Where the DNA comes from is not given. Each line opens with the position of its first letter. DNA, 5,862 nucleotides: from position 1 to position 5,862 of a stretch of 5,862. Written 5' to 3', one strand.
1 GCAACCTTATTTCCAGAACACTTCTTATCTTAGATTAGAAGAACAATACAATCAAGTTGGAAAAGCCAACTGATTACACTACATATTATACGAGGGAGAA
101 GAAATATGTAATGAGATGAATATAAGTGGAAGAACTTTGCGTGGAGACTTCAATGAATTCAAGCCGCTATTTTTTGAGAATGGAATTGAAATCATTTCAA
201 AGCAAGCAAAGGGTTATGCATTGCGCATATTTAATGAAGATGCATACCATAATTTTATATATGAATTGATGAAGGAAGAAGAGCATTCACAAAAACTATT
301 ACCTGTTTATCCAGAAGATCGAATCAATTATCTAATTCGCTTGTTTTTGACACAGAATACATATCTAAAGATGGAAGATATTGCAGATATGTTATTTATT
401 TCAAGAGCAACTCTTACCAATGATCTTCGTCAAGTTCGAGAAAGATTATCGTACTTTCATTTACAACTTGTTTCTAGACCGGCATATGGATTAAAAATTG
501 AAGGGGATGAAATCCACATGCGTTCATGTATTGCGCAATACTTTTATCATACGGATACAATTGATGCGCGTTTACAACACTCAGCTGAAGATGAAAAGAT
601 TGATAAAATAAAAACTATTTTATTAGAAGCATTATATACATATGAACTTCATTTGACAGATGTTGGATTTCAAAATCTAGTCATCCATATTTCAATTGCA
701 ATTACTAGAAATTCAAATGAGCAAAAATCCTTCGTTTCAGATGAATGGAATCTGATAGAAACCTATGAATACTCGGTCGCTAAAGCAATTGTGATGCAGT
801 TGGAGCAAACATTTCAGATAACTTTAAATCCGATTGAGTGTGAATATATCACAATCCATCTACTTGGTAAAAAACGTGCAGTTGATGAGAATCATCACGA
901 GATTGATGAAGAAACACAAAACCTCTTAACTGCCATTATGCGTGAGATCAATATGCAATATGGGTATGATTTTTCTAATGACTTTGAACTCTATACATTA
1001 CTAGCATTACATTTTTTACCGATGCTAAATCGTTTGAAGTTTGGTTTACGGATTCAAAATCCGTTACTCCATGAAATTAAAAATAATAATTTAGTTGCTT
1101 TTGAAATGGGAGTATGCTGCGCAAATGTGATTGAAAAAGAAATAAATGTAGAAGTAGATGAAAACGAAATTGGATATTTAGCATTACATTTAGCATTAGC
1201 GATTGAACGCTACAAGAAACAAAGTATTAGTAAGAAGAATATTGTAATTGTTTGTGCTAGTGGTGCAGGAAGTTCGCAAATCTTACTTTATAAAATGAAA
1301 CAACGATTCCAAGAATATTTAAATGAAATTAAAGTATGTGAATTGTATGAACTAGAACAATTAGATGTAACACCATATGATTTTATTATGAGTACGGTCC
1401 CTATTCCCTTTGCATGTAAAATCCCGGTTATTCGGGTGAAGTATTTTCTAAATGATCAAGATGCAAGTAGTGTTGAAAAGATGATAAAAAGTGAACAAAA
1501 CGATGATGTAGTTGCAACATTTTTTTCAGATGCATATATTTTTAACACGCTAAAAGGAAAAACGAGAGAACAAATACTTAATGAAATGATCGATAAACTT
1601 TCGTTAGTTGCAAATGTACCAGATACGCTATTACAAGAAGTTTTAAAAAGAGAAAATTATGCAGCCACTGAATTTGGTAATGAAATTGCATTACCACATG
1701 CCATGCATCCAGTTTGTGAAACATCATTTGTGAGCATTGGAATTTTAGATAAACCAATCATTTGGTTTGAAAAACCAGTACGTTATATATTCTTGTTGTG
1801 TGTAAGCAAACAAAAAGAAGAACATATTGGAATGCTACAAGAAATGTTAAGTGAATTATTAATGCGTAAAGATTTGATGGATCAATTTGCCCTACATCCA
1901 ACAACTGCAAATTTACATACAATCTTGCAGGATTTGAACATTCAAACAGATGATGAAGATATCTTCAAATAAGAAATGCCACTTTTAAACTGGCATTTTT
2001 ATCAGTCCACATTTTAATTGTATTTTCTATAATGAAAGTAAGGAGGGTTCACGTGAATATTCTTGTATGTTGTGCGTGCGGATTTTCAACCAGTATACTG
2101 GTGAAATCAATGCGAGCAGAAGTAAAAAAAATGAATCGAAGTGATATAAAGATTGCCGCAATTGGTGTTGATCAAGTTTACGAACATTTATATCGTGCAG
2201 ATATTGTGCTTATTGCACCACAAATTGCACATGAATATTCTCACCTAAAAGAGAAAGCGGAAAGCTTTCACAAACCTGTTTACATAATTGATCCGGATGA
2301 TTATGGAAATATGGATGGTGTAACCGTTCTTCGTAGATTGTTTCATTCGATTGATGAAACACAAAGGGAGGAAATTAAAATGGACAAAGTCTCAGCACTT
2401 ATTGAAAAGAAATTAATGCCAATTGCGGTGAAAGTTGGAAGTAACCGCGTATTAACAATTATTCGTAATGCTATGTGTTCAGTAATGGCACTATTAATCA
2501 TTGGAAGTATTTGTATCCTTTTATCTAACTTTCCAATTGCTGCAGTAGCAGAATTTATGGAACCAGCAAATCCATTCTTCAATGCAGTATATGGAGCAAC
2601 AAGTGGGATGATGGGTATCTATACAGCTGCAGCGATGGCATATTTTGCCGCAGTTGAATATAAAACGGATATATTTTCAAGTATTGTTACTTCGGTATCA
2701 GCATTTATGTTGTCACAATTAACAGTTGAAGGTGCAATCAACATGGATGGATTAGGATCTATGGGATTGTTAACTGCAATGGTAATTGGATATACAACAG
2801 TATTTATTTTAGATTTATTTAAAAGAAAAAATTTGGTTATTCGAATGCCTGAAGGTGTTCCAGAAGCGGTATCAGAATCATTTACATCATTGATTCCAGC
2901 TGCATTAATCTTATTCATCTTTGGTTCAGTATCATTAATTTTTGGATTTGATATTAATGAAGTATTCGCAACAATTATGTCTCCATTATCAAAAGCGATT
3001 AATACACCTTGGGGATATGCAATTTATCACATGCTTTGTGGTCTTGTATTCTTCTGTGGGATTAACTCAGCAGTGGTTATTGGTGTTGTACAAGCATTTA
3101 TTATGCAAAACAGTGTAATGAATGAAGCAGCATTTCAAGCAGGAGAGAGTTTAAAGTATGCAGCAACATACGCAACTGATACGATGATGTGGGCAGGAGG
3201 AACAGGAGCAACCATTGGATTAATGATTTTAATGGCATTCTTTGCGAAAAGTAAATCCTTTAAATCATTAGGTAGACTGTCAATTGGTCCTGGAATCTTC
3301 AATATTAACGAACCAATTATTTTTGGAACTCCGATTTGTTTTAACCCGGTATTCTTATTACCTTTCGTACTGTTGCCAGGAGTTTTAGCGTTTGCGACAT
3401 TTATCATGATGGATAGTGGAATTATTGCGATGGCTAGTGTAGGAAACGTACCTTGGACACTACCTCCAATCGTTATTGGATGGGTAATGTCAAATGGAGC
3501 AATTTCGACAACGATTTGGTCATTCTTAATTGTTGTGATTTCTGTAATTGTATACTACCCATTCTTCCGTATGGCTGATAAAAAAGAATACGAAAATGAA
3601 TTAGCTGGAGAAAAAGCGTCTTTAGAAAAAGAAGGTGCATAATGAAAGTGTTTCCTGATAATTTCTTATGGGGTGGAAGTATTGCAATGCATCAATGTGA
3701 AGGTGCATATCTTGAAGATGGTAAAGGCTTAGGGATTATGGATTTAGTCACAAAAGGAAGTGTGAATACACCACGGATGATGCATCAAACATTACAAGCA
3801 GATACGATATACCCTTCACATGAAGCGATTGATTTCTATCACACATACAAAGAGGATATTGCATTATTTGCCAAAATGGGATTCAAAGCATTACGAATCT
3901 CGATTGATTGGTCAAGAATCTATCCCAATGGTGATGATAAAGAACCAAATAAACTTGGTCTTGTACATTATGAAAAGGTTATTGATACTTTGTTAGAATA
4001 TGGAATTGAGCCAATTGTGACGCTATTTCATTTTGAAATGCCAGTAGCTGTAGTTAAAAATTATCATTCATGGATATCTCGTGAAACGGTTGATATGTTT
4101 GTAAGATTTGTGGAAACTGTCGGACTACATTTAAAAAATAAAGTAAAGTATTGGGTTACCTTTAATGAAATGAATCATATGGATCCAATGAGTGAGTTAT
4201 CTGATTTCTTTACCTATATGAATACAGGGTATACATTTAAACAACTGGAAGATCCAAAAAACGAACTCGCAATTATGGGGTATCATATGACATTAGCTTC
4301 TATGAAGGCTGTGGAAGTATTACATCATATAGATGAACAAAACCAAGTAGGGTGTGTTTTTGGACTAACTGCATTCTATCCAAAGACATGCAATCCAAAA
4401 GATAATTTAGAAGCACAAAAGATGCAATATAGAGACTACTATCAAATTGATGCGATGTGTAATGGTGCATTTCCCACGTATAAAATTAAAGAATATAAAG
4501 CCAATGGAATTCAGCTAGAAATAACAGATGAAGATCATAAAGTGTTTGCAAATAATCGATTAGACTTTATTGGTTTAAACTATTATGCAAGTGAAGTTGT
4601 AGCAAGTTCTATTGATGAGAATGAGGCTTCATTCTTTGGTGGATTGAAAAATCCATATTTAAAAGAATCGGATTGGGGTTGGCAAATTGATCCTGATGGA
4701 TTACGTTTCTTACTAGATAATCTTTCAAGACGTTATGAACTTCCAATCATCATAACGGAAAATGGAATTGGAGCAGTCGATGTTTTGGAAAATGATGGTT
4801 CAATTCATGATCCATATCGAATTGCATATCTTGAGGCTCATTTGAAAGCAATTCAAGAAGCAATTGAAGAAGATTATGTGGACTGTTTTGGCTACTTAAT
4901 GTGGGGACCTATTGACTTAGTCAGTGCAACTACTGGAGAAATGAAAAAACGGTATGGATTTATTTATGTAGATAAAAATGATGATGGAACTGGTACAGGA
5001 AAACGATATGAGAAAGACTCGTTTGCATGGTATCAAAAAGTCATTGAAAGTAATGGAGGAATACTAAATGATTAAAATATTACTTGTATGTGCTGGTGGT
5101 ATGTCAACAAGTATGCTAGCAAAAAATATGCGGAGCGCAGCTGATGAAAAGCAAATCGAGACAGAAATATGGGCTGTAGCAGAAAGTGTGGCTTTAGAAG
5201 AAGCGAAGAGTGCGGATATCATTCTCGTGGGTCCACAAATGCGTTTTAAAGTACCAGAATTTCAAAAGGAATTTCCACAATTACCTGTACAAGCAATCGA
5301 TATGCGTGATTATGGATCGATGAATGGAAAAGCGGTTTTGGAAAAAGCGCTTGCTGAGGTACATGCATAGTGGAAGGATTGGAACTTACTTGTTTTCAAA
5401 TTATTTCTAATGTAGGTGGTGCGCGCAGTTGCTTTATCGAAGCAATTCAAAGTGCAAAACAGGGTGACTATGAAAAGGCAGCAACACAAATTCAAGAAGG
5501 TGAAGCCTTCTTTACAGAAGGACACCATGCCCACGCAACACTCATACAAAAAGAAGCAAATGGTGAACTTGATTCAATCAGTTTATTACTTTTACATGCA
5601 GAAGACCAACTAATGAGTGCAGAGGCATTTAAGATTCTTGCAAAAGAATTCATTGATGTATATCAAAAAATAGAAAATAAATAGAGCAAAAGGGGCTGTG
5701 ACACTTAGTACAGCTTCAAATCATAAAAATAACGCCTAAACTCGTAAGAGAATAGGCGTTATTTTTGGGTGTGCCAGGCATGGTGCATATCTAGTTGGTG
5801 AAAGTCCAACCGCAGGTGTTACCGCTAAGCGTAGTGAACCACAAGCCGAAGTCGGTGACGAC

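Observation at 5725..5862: Class C group II intron 5' end inserted just downstream of the PTS operon terminator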

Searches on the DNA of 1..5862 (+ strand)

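Call 2: search_rna_families(source=window, threshold=gathering, show_alignments=5)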
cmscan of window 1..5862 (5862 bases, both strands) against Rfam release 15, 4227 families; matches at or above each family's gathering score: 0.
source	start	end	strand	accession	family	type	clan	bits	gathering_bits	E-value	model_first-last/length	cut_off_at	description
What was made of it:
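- Rfam gives no hit at gathering threshold (call 2). No Rfam family reaches its gathering score (call 2).
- Tried and rejected: No hit (call 2).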

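Call 4: search_rna_families(source=window, start=5650, end=5862, threshold=evalue, max_evalue=10, show_alignments=5)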
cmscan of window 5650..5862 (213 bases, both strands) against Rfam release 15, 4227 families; matches with E-value up to 10: 17.
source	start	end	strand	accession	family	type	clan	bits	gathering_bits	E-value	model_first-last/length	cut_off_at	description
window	5656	5766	+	RF04182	GibS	Gene; sRNA;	-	22.9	115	0.25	1-142/142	no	GibS sRNA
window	5671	5764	+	RF02844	RefA9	Gene; antisense;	-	21.4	49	0.29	1-64/64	no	Enterococcus sRNA A9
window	5653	5768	+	RF04342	Plastid-psbA-1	Cis-reg;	CL00153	19.5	54.3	2.1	1-114/114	no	Plastid-psbA-1 3UTR RNA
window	5717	5788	+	RF01742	lactis-plasmid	Gene; sRNA;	-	18.9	70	0.9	1-106/106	no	lactis-plasmid RNA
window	5792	5862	+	RF02003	group-II-D1D4-4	Intron;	CL00102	18.7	49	0.022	1-73/138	3'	Group II catalytic intron D1-D4-4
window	5716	5775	-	RF02362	Yfr10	Gene; sRNA;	-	18.7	43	1.5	1-78/78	no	Cyanobacterial functional RNA 10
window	5726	5765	+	RF03436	mir-759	Gene; miRNA;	-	17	100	1.7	1-89/89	no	mir-759 microRNA precursor family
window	5676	5770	+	RF02074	STnc240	Gene; sRNA;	-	17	55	4.1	1-77/77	no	Enterobacterial sRNA STnc240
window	5698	5770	+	RF02063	STnc350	Gene; sRNA;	-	15.5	60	1.6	1-68/68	no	Salmonella enterica sRNA STnc350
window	5728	5766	-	RF01459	rliE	Gene; sRNA;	-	15.2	90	2.3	141-182/222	no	Listeria sRNA rliE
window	5725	5766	+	RF03498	mir-3145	Gene; miRNA;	-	14.3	98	4.3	1-84/84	no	mir-3145 microRNA precursor family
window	5709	5771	+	RF02054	STnc420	Gene; sRNA;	-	14.2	70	4.3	1-58/58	no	Salmonella enterica sRNA STnc420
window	5650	5690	-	RF01493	rli37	Gene; sRNA;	-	14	90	1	1-41/247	3'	Listeria sRNA rli37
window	5723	5767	+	RF03839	MIR2599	Gene; miRNA;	-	13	120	7.4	1-132/132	no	MIR2599 microRNA precursor family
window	5726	5765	+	RF03361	mir-3136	Gene; miRNA;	-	13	86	9.3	1-78/78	no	mir-3136 microRNA precursor family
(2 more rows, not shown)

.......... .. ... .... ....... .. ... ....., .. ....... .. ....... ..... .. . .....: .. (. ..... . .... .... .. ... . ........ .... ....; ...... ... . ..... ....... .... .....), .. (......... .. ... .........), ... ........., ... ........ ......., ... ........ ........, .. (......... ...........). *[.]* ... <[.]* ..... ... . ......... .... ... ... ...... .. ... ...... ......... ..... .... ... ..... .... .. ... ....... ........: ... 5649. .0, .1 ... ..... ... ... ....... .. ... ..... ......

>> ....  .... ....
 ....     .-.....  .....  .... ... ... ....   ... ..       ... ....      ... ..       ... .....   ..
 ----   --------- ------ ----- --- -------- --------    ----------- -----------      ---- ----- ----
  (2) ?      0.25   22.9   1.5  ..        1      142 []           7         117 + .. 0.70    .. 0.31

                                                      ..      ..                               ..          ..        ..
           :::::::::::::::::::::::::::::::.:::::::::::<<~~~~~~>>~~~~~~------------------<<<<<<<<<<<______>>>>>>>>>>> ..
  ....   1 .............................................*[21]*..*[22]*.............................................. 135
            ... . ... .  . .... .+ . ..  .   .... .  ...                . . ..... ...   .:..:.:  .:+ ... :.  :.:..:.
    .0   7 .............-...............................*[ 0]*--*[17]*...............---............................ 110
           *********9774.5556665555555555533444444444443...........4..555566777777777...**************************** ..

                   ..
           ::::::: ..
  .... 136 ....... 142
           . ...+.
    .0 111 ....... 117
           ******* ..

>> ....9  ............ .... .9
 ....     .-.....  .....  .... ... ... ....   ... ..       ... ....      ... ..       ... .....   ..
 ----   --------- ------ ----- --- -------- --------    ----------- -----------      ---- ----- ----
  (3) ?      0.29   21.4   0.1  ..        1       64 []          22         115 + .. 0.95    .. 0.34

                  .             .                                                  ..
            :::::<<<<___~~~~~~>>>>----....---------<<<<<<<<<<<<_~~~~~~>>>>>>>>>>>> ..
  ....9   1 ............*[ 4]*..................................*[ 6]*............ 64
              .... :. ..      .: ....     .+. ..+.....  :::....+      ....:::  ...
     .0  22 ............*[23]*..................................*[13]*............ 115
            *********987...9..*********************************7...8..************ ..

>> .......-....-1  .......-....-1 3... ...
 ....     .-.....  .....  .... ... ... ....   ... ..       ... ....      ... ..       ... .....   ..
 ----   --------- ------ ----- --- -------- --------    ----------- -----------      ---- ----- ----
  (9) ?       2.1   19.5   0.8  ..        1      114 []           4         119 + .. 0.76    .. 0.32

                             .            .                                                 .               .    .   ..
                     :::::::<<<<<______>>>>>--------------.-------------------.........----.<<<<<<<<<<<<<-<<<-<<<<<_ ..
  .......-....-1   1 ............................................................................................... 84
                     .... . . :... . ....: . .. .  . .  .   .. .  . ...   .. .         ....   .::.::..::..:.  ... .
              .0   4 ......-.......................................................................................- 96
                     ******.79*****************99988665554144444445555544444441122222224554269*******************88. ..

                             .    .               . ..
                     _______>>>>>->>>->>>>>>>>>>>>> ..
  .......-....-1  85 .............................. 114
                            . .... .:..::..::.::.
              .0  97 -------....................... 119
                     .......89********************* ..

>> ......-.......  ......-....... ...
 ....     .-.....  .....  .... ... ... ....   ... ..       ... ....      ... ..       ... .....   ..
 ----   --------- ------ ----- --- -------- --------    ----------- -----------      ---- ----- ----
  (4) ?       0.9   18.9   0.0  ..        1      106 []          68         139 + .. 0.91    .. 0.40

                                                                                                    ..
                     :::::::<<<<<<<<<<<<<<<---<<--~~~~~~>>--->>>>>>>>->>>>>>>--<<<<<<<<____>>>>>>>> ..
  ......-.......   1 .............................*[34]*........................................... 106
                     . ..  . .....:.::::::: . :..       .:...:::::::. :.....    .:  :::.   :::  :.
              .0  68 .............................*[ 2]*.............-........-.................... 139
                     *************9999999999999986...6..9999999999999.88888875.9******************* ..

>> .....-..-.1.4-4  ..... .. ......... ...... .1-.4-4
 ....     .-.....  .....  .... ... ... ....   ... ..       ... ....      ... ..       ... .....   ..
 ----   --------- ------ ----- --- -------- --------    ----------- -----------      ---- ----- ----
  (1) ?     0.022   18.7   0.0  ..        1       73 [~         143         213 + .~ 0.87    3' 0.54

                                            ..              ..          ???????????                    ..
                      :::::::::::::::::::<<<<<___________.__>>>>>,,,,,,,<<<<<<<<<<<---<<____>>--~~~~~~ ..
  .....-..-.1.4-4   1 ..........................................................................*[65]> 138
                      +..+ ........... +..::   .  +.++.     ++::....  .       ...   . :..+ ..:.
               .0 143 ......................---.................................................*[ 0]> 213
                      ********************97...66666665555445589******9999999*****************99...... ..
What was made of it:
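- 5769..5862 (+): First 94 nt of domain I of a group IIC intron. GUGUG is at 5769-5773. The contig ends at intron nt 94. RF02003 partial match, E = 0.022 (call 4).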

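Call 8: search_dna_similar(query=window:5767-5862:+, collection=plasmids, mode=distant, max_evalue=0.001)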
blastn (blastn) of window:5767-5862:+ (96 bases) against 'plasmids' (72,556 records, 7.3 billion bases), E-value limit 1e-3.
Records with a match: 2; places in all: 12; records where one place covers at least 80% of the query: 0.
Best place of each record, by identity: 80-90% 2.
By first word of the organism name: Peribacillus 1; Lysinibacillus 1.
By predicted mobility (MOB-suite, as given by PLSDB): non-mobilizable 2.
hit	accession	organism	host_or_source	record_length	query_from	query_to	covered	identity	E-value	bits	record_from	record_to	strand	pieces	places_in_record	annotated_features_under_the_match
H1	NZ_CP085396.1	Peribacillus frigoritolerans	single cell,soil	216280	3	42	42%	87.5%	4e-4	51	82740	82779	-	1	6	none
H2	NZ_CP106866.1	Lysinibacillus capsici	water,water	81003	3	42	42%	87.5%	4e-4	51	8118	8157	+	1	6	none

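Call 10: get_annotated_region(hit=H2, flank=3500)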
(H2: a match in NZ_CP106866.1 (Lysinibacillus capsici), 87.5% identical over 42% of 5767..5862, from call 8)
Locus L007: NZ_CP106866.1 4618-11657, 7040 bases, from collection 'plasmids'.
description: Lysinibacillus capsici strain FN9 plasmid pFN9D, complete sequence
organism: Lysinibacillus capsici (NCBI taxid 2115968)
taxonomy: Bacteria; Bacillota; Bacilli; Bacillales; Bacillaceae; Lysinibacillus; Lysinibacillus capsici
host: -; source: water,water; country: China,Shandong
typing (MOB-suite, as given by PLSDB): non-mobilizable; replicon rep_cluster_1213
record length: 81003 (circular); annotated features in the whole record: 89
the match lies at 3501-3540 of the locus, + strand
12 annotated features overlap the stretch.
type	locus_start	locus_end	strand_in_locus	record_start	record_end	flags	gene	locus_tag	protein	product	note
CDS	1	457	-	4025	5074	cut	cfr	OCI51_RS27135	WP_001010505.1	23S rRNA (adenine(2503)-C(8))-methyltransferase Cfr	-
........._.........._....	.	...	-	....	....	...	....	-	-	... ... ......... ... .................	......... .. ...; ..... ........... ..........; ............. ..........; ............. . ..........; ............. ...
predicted_resistance_gene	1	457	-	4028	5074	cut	cfr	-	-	23S rRNA (adenine(2503)-C(8))-methyltransferase Cfr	predicted by amrfinderplus; class PHENICOL/LINCOSAMIDE/OXAZOLIDINONE/PLEUROMUTILIN/STREPTOGRAMIN; identity 100.0%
CDS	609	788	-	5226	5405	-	-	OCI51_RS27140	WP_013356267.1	hypothetical protein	-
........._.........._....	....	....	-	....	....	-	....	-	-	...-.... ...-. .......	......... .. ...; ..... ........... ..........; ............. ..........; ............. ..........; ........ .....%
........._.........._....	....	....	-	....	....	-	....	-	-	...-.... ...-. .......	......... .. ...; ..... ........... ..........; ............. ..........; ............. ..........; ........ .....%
CDS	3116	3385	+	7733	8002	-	-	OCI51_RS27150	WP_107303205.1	substrate-binding domain-containing protein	-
CDS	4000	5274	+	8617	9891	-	ltrA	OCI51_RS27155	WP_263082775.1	group II intron reverse transcriptase/maturase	GO:0000373 - Group II intron splicing [Evidence IEA]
CDS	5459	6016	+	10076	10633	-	-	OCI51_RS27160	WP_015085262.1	MerR family transcriptional regulator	GO:0006355 - regulation of DNA-templated transcription [Evidence IEA]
CDS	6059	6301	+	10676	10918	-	-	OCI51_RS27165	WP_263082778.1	nucleotidyl transferase AbiEii/AbiGii toxin family protein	-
CDS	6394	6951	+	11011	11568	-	-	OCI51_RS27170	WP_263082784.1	nucleotidyl transferase AbiEii/AbiGii toxin family protein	-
CDS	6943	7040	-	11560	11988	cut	-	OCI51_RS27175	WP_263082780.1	hypothetical protein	-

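Call 16: search_dna_similar(query=window:5685-5862:+, collection=phages, mode=distant, max_evalue=0.01)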
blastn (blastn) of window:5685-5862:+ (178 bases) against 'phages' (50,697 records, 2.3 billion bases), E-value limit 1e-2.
Records with a match: 1; places in all: 1; records where one place covers at least 80% of the query: 0.
Best place of each record, by identity: 60-80% 1.
By first word of the organism name: Bacteriophage 1.
By host as written in the record: - 1.
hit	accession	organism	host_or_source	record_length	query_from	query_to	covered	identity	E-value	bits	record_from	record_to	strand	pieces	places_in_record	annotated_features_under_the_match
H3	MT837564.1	Bacteriophage sp.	human fecal samples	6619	85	164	45%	77.8%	5e-8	63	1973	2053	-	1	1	record has no annotation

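Call 19: get_annotated_region(hit=H3, flank=3000)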
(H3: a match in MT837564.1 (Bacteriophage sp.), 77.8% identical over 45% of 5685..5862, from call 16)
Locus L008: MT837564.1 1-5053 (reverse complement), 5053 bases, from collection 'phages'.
description: UNVERIFIED: Bacteriophage sp. clone scaffold_5140 genomic sequence.
organism: Bacteriophage sp. (NCBI taxid 38018)
taxonomy: Viruses
host: -; source: human fecal samples; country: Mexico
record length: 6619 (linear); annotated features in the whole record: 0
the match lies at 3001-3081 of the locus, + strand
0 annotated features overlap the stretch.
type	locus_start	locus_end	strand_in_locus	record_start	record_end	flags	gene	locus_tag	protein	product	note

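Call 21: search_rna_families(sources=[L007, L008], threshold=gathering)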
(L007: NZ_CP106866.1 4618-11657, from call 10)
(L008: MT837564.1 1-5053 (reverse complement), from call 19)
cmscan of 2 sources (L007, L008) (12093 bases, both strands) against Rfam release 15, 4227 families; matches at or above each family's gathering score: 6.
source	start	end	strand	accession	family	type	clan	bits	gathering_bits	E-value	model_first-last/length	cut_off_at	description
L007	3585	3756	+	RF02001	group-II-D1D4-3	Intron;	CL00102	130.7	32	2.2e-27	1-170/170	no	Group II catalytic intron D1-D4-3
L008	3082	3251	+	RF02001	group-II-D1D4-3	Intron;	CL00102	116.9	32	5.1e-24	1-170/170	no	Group II catalytic intron D1-D4-3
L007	2824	3035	-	RF02452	ncr1575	Gene; sRNA;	-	110.3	60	1.7e-17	1-212/212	no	Bacillus sRNA ncr1575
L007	3793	3857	+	RF01998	group-II-D1D4-1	Intron;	CL00102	46.9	35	4.7e-06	1-84/84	no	Group II catalytic intron D1-D4-1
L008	4814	4885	+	RF00029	Intron_gpII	Intron;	-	42.7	40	9.3e-06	1-77/77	no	Group II catalytic intron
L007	5279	5357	+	RF00029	Intron_gpII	Intron;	-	41.3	40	2e-05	1-77/77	no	Group II catalytic intron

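Call 23: search_dna_similar(query=window:5686-5775:+, collection=plasmids, mode=distant, max_evalue=1)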
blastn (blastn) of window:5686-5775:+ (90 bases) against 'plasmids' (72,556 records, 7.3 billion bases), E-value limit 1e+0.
No match.

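Call 34: search_dna_similar(query=window:1-5862:+, collection=plasmids, mode=near, max_rows=10)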
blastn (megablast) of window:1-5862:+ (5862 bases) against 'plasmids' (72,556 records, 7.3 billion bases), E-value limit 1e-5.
No match.
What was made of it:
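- Tried and rejected: Megablast of the whole window against plasmids also found nothing (call 34).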
